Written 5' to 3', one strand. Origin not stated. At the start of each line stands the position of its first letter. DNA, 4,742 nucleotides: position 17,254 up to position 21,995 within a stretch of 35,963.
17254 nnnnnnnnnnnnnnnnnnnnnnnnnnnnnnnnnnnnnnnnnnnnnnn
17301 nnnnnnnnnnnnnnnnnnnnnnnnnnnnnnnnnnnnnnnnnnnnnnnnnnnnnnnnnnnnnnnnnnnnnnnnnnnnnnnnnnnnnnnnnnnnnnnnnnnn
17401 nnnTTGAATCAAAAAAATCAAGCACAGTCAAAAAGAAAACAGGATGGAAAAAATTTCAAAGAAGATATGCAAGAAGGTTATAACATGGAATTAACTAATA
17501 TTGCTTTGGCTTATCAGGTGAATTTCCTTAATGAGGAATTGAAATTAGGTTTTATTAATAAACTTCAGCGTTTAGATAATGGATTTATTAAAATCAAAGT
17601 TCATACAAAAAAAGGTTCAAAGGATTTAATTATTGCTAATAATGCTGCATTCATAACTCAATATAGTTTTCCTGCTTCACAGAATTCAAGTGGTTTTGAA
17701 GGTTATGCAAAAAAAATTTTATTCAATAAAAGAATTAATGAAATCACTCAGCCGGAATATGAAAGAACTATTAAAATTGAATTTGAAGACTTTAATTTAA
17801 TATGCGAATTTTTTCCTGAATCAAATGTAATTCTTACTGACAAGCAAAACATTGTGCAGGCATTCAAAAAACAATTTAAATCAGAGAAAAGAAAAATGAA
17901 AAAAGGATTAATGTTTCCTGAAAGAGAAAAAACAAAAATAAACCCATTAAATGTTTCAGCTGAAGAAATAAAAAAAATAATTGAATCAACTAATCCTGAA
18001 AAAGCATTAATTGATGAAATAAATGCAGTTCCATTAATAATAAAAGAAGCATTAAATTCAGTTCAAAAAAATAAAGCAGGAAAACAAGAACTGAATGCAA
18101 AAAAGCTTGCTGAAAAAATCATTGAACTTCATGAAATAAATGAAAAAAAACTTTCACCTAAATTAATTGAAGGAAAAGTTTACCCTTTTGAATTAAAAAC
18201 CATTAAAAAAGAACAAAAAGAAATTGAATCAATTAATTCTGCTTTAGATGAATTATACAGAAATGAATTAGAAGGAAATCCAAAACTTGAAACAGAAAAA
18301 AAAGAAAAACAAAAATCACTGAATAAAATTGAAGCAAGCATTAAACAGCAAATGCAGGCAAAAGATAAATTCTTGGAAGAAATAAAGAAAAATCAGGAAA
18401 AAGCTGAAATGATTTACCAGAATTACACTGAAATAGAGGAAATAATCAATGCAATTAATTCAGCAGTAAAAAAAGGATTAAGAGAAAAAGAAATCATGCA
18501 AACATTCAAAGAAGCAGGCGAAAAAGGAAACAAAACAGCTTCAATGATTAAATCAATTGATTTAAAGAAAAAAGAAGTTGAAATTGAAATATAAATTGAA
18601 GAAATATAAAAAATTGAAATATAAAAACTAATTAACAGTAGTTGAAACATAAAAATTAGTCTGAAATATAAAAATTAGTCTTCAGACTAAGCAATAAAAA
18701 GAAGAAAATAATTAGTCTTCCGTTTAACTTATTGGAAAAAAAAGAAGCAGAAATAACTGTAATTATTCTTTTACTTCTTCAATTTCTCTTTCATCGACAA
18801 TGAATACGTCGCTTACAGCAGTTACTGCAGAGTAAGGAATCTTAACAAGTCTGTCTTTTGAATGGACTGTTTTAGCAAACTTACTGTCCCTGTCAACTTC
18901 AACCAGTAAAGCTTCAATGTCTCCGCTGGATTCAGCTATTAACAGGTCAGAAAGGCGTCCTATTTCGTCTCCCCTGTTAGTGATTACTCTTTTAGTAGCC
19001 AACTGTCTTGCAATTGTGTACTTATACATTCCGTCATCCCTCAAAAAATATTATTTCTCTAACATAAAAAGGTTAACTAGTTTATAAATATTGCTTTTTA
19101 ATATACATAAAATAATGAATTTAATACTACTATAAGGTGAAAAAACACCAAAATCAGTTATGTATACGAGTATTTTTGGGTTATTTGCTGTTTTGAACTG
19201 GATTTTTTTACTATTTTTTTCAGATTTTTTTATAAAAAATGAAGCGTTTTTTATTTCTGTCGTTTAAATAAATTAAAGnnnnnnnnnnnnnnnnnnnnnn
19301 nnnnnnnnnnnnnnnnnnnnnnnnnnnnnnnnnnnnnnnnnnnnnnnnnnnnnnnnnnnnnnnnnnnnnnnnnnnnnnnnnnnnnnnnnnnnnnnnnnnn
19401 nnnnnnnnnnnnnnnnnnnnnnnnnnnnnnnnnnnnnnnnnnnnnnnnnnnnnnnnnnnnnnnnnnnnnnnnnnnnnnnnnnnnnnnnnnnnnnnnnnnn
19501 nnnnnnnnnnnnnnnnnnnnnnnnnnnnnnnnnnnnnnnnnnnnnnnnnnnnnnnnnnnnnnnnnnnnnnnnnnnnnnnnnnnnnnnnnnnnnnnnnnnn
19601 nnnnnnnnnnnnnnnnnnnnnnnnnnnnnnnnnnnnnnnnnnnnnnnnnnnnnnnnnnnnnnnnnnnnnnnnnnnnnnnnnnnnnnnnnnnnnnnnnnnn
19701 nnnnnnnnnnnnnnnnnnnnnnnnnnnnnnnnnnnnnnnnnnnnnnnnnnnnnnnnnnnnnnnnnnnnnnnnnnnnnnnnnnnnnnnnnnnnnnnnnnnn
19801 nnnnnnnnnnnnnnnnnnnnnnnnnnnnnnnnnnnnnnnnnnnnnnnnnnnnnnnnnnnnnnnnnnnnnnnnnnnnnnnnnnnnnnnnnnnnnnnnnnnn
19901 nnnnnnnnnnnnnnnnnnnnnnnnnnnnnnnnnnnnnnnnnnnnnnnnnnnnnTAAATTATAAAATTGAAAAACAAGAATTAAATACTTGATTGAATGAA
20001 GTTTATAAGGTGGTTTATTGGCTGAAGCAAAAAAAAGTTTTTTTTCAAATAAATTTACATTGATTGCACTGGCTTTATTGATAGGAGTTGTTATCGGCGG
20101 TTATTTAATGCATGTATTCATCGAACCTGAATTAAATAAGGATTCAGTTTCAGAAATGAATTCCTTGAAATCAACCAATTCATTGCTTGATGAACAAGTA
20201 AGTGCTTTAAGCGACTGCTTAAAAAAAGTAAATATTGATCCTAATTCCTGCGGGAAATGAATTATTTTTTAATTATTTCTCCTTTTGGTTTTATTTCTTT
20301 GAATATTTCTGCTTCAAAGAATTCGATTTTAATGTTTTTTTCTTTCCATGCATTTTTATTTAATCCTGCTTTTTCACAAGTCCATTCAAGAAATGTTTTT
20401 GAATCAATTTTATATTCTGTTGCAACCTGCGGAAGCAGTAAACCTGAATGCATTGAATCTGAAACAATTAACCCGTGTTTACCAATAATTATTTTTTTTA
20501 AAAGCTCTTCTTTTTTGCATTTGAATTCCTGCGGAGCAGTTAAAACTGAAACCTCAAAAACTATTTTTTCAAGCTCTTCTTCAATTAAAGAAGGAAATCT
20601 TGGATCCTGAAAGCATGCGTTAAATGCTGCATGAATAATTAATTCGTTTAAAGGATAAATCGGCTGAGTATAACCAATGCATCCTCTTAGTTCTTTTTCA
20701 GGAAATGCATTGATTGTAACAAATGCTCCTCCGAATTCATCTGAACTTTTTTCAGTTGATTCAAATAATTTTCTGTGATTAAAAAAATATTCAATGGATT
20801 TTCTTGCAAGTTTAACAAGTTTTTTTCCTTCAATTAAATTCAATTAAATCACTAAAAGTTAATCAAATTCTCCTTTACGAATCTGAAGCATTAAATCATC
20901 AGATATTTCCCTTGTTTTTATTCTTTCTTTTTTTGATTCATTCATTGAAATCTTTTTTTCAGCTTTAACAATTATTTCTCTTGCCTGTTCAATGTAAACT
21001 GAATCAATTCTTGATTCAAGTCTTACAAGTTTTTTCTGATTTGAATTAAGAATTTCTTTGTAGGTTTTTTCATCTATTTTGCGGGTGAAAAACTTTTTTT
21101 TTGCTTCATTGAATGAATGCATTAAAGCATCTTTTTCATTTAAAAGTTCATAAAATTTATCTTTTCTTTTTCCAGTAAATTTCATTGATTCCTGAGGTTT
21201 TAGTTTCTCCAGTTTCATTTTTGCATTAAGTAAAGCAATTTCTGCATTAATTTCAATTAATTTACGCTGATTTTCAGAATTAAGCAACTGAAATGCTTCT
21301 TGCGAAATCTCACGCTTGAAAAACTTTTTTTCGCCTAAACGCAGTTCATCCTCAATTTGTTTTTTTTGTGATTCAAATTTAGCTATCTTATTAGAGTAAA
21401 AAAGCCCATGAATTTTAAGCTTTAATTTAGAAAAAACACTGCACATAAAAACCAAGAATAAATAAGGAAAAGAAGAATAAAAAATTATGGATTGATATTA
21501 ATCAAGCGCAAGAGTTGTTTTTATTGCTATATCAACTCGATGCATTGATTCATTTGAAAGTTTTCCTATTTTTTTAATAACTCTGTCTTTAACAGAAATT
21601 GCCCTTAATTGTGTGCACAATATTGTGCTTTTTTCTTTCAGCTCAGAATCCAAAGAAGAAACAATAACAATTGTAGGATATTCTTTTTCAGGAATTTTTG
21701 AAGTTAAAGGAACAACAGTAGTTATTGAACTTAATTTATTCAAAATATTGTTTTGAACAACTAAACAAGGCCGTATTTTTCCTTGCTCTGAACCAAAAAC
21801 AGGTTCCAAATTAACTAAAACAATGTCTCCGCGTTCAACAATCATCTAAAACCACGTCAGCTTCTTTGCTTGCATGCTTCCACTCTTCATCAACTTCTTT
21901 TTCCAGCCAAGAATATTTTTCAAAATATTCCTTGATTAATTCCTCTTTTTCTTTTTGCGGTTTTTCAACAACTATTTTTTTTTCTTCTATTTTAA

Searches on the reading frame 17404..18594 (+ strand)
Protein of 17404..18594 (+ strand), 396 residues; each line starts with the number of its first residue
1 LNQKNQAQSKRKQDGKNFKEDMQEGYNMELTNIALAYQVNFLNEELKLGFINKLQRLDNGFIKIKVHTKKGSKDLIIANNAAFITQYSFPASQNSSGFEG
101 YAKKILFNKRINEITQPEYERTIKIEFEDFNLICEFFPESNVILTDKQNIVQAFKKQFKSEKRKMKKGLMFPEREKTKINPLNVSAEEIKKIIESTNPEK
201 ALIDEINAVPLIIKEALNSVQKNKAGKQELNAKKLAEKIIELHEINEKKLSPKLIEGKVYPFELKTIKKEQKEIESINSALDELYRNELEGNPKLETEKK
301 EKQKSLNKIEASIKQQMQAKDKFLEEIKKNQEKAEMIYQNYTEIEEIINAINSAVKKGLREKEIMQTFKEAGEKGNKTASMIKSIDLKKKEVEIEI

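Call 44: search_protein_families(library=pfam, proteins=[window:17404-18594:+], max_evalue=0.001)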
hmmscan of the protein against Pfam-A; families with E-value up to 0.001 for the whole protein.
window:17404-18594:+ (396 aa): 1 family
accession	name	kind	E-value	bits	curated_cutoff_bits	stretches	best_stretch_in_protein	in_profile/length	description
PF05833.16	NFACT_N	-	9.4e-30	104.2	31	1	34-373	4-367/456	NFACT N-terminal and middle domains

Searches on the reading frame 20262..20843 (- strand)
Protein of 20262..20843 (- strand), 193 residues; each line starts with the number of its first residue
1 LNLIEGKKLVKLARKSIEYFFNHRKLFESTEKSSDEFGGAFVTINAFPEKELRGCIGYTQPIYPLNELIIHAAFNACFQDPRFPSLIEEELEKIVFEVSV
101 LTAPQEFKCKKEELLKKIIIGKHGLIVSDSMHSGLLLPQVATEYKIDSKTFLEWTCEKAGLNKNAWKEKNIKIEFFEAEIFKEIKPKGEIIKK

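Call 44: search_protein_families(library=pfam, proteins=[window:20262-20843:-], max_evalue=0.001)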
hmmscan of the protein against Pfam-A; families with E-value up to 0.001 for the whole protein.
window:20262-20843:- (193 aa): 1 family
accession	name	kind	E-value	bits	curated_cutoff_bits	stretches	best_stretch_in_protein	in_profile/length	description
PF01871.22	AMMECR1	-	7e-51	172.5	25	1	10-181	1-168/168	AMMECR1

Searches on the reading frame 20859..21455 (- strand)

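Call 9: search_protein_families(library=pfam, proteins=[window:20859-21455:-], max_evalue=0.001)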
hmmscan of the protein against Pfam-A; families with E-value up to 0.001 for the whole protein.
window:20859-21455:- (198 aa): 0 families

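Call 61: search_protein_families(library=pfam, proteins=[window:20859-21455:-], max_evalue=10)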
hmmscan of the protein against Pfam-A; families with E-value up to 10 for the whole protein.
window:20859-21455:- (198 aa): 1 family
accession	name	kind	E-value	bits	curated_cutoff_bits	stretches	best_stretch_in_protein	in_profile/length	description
PF16076.10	Acyltransf_C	-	0.065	13.6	26.5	1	104-135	36-61/74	Acyltransferase C-terminus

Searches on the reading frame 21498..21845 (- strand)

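Call 9: search_protein_families(library=pfam, proteins=[window:21498-21845:-], max_evalue=0.001)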
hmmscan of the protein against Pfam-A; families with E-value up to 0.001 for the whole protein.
window:21498-21845:- (115 aa): 1 family
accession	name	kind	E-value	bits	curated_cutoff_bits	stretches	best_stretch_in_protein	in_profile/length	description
PF02452.23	PemK_toxin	-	2e-31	108.8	23.1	1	4-110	1-107/109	PemK-like, MazF-like toxin of type II toxin-antitoxin system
